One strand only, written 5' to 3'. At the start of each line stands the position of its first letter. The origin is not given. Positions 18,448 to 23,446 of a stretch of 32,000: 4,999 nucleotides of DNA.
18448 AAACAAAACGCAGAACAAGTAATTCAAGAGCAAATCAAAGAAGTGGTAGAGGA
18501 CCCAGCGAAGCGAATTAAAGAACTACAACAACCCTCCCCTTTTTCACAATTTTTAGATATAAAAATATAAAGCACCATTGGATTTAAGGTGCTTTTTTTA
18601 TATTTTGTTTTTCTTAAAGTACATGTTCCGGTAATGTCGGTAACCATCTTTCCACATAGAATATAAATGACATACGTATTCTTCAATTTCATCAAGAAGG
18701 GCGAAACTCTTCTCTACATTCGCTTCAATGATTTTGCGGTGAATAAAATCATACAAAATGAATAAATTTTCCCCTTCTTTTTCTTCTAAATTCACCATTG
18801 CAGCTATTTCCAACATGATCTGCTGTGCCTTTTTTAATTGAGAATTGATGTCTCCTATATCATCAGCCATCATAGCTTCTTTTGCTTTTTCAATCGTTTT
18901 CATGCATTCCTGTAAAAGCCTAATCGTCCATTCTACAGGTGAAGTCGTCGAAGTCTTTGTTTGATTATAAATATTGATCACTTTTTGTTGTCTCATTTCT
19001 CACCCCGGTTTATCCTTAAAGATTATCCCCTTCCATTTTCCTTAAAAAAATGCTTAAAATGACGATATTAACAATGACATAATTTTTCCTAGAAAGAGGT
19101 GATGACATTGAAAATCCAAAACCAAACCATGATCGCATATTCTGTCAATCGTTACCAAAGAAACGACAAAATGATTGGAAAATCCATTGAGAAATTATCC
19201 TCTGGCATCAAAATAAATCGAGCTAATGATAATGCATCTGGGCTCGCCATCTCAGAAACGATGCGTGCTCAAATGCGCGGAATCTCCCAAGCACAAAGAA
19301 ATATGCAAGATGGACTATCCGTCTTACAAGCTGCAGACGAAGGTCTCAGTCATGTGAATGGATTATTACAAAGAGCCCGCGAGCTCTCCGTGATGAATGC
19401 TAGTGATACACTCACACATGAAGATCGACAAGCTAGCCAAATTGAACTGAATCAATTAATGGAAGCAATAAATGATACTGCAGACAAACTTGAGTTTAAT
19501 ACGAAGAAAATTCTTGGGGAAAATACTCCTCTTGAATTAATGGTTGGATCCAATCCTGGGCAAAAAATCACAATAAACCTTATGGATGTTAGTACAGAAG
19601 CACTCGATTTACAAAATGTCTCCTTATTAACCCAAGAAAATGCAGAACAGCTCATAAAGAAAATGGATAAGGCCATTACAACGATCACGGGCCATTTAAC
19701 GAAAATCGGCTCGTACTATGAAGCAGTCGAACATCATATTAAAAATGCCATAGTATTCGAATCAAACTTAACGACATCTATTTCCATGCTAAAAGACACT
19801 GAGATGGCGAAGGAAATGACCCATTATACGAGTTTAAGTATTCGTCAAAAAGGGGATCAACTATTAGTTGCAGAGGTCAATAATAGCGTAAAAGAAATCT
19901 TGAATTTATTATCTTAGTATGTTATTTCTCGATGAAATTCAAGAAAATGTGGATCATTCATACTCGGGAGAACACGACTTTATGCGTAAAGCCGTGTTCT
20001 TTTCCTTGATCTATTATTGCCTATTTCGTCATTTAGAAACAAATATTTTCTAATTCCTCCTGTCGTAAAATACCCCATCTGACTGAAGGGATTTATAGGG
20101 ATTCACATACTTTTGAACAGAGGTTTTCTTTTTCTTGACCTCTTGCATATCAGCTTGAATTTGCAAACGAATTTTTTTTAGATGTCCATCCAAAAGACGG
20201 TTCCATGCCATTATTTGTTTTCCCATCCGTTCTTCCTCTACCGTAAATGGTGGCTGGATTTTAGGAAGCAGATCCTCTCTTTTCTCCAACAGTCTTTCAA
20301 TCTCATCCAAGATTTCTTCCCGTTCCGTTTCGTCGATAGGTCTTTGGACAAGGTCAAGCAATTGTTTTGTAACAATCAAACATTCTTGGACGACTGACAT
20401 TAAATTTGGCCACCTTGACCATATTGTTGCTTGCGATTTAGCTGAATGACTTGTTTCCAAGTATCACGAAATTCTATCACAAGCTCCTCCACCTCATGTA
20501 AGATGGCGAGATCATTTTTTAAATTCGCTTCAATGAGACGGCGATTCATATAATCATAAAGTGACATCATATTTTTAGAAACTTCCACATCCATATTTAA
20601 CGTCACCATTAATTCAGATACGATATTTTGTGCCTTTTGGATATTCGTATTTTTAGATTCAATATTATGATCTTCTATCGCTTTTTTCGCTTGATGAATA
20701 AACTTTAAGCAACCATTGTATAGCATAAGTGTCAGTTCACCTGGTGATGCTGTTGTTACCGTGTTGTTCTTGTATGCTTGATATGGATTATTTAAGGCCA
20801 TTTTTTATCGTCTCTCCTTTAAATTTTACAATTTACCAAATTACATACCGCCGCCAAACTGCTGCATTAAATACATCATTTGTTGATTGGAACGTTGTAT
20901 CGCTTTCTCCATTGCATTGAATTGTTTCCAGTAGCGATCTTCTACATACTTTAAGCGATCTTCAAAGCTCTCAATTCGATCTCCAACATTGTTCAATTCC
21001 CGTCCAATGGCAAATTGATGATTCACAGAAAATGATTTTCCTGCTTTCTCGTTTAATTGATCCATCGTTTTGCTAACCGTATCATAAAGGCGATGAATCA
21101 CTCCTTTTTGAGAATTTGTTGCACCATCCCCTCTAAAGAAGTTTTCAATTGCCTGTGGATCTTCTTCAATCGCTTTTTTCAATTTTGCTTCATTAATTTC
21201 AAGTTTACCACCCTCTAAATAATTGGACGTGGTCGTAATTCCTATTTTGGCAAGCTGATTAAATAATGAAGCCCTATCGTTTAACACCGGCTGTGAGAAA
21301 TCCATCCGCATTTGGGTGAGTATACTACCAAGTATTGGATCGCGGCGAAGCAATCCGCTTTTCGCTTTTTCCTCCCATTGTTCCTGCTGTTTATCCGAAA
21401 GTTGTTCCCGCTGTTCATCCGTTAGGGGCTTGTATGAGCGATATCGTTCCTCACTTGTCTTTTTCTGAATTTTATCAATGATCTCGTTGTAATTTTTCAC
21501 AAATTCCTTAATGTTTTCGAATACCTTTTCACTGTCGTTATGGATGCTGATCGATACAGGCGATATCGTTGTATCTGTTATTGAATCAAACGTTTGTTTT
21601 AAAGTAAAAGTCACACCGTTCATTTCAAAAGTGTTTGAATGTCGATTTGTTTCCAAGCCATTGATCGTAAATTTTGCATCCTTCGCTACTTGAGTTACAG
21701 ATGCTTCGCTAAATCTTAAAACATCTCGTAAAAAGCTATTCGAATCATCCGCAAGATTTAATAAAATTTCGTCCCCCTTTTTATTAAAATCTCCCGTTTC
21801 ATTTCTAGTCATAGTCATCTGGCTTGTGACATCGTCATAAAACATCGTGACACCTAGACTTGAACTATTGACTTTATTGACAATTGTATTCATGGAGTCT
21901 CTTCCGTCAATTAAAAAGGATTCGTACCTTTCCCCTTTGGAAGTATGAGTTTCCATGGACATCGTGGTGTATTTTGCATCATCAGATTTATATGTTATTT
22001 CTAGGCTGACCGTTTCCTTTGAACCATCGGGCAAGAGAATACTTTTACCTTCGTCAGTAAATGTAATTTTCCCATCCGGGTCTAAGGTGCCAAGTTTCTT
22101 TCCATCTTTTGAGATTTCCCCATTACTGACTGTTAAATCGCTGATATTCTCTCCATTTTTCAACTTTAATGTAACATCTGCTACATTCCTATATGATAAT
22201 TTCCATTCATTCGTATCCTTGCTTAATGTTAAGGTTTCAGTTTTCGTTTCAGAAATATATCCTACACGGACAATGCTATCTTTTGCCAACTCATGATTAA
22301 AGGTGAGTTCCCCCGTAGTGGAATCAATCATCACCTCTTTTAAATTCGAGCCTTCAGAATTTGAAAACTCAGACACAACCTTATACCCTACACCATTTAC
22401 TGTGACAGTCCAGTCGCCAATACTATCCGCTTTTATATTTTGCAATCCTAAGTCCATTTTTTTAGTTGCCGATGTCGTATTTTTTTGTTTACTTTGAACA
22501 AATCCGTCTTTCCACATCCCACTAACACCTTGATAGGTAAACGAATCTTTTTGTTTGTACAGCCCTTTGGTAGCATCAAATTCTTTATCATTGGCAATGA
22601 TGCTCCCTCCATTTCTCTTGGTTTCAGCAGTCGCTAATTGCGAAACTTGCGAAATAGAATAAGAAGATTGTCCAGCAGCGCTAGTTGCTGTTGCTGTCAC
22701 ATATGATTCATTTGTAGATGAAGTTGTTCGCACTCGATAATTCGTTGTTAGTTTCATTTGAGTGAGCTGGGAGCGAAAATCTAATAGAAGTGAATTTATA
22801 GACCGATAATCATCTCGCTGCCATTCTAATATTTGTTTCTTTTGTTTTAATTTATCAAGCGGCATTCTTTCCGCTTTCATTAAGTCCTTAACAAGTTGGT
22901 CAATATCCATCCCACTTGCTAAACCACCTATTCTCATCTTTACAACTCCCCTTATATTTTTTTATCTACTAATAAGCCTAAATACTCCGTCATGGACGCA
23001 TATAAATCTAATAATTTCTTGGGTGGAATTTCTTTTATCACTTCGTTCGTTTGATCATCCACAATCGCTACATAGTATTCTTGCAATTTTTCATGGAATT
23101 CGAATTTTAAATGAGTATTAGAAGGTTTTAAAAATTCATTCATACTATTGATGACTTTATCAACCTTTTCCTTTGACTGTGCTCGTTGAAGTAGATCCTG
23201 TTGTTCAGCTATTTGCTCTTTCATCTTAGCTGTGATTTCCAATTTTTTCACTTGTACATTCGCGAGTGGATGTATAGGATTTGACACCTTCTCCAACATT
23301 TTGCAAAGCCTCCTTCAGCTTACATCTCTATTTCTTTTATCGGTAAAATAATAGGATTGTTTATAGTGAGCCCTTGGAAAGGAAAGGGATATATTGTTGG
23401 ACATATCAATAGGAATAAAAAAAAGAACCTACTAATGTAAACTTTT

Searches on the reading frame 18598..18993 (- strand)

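Call 31: search_protein_families(library=pfam, proteins=[window:18598-18993:-], max_evalue=0.0001)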
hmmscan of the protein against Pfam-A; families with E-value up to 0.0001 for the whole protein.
window:18598-18993:- (131 aa): 1 family
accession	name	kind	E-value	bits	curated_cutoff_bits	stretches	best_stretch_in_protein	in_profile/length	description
PF02561.19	FliS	-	2.7e-22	79.7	26.7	1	7-115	2-112/115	Flagellar protein FliS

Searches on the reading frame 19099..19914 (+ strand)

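Call 31: search_protein_families(library=pfam, proteins=[window:19099-19914:+], max_evalue=0.0001)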
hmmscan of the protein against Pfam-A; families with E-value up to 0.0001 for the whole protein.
window:19099-19914:+ (272 aa): 2 families
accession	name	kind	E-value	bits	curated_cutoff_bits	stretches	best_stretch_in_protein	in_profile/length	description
PF00669.25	Flagellin_N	-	1.2e-30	106.8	26.6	1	11-141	6-136/139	Bacterial flagellin N-terminal helical region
PF00700.27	Flagellin_C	-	3.2e-08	34.2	23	1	186-271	1-86/86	Bacterial flagellin C-terminal helical region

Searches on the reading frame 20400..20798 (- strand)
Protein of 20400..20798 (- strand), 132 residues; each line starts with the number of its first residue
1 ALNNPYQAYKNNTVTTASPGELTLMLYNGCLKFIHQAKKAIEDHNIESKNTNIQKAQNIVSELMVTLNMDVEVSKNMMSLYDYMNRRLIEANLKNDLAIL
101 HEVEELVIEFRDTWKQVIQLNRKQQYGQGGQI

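Call 31: search_protein_families(library=pfam, proteins=[window:20400-20798:-], max_evalue=0.0001)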
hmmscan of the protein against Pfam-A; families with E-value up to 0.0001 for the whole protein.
window:20400-20798:- (132 aa): 1 family
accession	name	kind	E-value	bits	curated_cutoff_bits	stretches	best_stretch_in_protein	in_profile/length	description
PF02561.19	FliS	-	1.9e-44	151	26.7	1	6-117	1-114/115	Flagellar protein FliS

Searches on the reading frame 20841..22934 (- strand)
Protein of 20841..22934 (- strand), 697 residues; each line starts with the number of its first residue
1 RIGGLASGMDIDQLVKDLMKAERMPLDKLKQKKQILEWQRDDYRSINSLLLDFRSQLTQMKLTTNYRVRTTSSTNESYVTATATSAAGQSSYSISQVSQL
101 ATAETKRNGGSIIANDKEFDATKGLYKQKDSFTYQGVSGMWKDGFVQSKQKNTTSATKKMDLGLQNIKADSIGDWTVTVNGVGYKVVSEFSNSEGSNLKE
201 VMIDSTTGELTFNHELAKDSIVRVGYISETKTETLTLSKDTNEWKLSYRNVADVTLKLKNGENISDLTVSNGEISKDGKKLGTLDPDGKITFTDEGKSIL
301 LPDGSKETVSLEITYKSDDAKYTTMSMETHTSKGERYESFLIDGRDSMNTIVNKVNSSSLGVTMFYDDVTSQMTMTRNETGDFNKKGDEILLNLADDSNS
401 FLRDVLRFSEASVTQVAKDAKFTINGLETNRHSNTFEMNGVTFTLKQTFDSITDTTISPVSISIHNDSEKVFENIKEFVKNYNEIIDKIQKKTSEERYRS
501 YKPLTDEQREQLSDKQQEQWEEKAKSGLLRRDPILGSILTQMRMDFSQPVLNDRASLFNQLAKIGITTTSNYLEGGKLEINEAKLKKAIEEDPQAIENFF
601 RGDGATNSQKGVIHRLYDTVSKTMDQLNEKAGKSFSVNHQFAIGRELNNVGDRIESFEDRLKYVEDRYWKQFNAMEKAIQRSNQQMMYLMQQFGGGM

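Call 31: search_protein_families(library=pfam, proteins=[window:20841-22934:-], max_evalue=0.0001)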
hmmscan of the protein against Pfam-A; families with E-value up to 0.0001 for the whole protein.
window:20841-22934:- (697 aa): 2 families
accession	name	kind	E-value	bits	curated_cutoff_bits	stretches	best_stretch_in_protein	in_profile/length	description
PF07195.17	FliD_C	-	3.2e-57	194.1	25.4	1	417-684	1-236/236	Flagellar hook-associated protein 2 C-terminus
PF02465.23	FliD_N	-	7.1e-28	97.5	24.8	1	7-103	1-96/97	Flagellar hook-associated protein 2 N-terminus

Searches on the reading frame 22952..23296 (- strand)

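Call 31: search_protein_families(library=pfam, proteins=[window:22952-23296:-], max_evalue=0.0001)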
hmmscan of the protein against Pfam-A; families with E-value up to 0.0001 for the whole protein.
window:22952-23296:- (114 aa): 1 family
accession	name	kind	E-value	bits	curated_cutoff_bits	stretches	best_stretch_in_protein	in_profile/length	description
PF03646.20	FlaG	-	3.7e-28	98.1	23.8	1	19-112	8-101/101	FlaG protein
